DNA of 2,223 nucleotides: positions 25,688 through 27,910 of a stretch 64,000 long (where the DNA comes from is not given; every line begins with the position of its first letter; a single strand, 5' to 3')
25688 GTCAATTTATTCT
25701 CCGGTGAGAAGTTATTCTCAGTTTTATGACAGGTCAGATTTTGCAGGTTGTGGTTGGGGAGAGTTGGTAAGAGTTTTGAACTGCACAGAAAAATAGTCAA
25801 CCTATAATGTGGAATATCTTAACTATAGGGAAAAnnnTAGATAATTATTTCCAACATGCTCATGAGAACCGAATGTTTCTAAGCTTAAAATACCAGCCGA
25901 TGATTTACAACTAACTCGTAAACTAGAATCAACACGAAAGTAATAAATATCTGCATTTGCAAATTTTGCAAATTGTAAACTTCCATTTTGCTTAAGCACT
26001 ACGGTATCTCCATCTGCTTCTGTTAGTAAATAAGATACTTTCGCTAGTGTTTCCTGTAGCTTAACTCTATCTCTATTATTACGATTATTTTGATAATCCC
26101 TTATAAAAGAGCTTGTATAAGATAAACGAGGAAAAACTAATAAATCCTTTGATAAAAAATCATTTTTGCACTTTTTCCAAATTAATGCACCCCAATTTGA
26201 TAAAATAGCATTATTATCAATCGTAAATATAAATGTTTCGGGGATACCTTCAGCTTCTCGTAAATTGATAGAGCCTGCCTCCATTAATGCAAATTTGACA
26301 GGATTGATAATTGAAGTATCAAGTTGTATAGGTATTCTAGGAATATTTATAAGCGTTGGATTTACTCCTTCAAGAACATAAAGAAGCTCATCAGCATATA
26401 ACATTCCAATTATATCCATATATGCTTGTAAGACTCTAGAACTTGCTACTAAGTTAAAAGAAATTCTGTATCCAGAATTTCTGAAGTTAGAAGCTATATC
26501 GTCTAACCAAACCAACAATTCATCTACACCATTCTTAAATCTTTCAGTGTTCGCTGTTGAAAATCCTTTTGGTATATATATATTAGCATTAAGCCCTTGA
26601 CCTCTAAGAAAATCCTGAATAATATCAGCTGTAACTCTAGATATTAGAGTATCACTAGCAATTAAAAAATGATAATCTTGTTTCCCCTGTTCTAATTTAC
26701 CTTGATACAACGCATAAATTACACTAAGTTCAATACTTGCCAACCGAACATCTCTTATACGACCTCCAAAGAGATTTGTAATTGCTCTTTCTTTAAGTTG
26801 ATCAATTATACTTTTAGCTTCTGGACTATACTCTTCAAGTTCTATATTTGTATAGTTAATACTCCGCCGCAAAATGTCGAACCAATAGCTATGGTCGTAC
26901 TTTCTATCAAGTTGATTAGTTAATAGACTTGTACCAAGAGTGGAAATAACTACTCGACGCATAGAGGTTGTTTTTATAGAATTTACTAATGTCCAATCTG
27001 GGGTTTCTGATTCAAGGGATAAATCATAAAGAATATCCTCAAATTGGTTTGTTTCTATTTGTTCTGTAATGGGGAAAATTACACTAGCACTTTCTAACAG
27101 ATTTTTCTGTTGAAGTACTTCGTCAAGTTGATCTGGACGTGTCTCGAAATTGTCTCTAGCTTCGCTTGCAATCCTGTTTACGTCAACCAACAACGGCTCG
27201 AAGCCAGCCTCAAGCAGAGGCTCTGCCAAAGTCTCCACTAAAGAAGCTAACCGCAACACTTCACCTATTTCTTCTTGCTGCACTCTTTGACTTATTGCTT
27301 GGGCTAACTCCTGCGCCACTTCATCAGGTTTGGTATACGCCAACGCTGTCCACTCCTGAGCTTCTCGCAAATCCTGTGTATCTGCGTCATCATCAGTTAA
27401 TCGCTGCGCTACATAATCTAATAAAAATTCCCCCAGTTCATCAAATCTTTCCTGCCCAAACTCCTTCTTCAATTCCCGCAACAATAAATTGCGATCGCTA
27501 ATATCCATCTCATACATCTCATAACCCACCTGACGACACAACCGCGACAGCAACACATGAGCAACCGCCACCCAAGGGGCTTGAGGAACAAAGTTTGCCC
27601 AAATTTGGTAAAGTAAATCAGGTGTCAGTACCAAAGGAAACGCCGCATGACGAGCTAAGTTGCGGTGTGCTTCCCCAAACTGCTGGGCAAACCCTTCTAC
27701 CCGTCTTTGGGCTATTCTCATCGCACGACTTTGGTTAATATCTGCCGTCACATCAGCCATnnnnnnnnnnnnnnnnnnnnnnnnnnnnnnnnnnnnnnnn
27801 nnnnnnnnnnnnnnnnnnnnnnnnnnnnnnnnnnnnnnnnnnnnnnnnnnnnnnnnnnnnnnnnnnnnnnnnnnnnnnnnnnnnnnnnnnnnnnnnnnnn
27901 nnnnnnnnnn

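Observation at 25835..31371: Four overlapping genes encode caspase-like protease, MoxR AAA+, vWA and CARF-RelE-like proteins: a vWA-MoxR conflict-type operon carrying two different effectors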

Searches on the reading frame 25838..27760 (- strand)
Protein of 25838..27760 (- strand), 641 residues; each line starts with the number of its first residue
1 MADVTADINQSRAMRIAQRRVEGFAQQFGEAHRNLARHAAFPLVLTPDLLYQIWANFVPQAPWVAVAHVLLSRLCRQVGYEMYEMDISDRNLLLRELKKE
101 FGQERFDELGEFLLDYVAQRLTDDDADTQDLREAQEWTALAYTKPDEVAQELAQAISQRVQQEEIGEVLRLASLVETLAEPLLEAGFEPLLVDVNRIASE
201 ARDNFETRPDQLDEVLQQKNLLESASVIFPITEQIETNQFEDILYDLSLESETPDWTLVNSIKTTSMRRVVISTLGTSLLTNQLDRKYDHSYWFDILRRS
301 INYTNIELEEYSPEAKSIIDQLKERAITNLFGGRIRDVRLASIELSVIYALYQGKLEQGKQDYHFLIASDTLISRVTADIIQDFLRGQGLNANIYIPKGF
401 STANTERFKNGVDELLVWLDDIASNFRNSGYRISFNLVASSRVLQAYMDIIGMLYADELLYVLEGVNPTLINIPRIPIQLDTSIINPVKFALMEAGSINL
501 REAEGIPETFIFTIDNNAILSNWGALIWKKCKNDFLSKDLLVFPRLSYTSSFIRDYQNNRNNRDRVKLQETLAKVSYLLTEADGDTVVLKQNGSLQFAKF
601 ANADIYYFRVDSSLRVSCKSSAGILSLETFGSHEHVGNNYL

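Call 3: search_protein_families(library=pfam, proteins=[window:25838-27760:-], max_evalue=0.01)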
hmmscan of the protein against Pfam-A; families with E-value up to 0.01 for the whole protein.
window:25838-27760:- (641 aa): 1 family
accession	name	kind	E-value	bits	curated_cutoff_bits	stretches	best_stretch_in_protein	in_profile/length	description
PF09651.16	Cas_APE2256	-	4e-18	66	24.8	1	341-475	3-135/136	CRISPR-associated protein (Cas_APE2256)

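Call 4: search_protein_families(library=padloc, proteins=[window:25838-27760:-], max_evalue=0.01)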
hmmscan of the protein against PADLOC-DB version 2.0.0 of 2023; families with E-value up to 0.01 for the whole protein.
window:25838-27760:- (641 aa): 13 families
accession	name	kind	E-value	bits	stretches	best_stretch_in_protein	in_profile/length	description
PDLC01934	CARF7--CARF_RelE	-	5.9e-115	382.2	1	267-635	1-359/359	-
PDLC01033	CARF_RelE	-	2.8e-48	162.8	1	268-602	1-255/294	CARF+RelE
PDLC01355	Csm6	-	1.7e-27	94.1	1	311-485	4-170/172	CAS-III; associated_signaling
PDLC01936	CARF7--CARF_RelE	-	6.6e-27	92.8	1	270-590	3-302/356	-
PDLC01926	CARF7--CARF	-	6.2e-19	66.5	1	269-501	2-208/241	-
PDLC01969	CARF_RelE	-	1e-18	65.8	1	359-538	13-192/296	-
PDLC01634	Csm6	-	2.4e-15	54.9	1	341-475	3-129/130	CAS-III; associated_signaling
PDLC01931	CARF7--CARF_DUF2103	-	1.8e-08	32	1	269-488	2-183/340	-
PDLC01462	Csm6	-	2.5e-07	28.5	1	275-480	1-177/192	CAS-III; associated_signaling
PDLC01937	CARF7--CARF_RelE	-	6.2e-07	26.6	1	361-486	55-179/344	-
PDLC01930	CARF7--CARF_DUF2103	-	8e-07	26.7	1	267-575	1-285/353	-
PDLC01935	CARF7--CARF_RelE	-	5.7e-05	20.6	1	271-489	5-205/369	-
PDLC01307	Csm6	-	0.00042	18.1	1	340-484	33-164/169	CAS-III; associated_signaling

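Call 5: search_protein_families(library=ncbifam, proteins=[window:25838-27760:-], max_evalue=0.01)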
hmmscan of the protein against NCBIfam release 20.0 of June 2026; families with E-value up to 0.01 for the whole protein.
window:25838-27760:- (641 aa): 1 family
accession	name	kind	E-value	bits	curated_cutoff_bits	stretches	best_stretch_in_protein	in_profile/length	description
NF040951.1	CRSPR_nucase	equivalog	6.8e-08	31.8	600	1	267-485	1-212/322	CRISPR system ring nuclease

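Call 16: search_solved_structures(query=window:25838-27760:-, max_evalue=1, show_alignments=3)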
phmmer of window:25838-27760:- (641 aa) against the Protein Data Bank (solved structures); distinct sequences matched with E-value up to 1: 6.
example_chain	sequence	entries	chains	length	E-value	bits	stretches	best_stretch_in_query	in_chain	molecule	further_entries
7pq2_AAA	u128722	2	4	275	9.3e-07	31.2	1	268-484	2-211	CRISPR-associated protein, APE2256 family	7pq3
7pq6_AAA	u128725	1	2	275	1.9e-06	30.2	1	269-484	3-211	CRISPR-associated protein, APE2256 family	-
3qyf_A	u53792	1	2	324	2.3e-06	29.9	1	270-493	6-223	CRISPR-ASSOCIATED PROTEIN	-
7pqa_AAA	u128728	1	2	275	8.2e-06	28.1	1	270-484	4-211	CRISPR-associated protein, APE2256 family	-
8t8d_A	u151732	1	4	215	0.46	12.4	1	538-626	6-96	Neuraminyllactose-binding hemagglutinin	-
8a8e_A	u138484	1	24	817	0.71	11.8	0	109-186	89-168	Phosphoenolpyruvate synthase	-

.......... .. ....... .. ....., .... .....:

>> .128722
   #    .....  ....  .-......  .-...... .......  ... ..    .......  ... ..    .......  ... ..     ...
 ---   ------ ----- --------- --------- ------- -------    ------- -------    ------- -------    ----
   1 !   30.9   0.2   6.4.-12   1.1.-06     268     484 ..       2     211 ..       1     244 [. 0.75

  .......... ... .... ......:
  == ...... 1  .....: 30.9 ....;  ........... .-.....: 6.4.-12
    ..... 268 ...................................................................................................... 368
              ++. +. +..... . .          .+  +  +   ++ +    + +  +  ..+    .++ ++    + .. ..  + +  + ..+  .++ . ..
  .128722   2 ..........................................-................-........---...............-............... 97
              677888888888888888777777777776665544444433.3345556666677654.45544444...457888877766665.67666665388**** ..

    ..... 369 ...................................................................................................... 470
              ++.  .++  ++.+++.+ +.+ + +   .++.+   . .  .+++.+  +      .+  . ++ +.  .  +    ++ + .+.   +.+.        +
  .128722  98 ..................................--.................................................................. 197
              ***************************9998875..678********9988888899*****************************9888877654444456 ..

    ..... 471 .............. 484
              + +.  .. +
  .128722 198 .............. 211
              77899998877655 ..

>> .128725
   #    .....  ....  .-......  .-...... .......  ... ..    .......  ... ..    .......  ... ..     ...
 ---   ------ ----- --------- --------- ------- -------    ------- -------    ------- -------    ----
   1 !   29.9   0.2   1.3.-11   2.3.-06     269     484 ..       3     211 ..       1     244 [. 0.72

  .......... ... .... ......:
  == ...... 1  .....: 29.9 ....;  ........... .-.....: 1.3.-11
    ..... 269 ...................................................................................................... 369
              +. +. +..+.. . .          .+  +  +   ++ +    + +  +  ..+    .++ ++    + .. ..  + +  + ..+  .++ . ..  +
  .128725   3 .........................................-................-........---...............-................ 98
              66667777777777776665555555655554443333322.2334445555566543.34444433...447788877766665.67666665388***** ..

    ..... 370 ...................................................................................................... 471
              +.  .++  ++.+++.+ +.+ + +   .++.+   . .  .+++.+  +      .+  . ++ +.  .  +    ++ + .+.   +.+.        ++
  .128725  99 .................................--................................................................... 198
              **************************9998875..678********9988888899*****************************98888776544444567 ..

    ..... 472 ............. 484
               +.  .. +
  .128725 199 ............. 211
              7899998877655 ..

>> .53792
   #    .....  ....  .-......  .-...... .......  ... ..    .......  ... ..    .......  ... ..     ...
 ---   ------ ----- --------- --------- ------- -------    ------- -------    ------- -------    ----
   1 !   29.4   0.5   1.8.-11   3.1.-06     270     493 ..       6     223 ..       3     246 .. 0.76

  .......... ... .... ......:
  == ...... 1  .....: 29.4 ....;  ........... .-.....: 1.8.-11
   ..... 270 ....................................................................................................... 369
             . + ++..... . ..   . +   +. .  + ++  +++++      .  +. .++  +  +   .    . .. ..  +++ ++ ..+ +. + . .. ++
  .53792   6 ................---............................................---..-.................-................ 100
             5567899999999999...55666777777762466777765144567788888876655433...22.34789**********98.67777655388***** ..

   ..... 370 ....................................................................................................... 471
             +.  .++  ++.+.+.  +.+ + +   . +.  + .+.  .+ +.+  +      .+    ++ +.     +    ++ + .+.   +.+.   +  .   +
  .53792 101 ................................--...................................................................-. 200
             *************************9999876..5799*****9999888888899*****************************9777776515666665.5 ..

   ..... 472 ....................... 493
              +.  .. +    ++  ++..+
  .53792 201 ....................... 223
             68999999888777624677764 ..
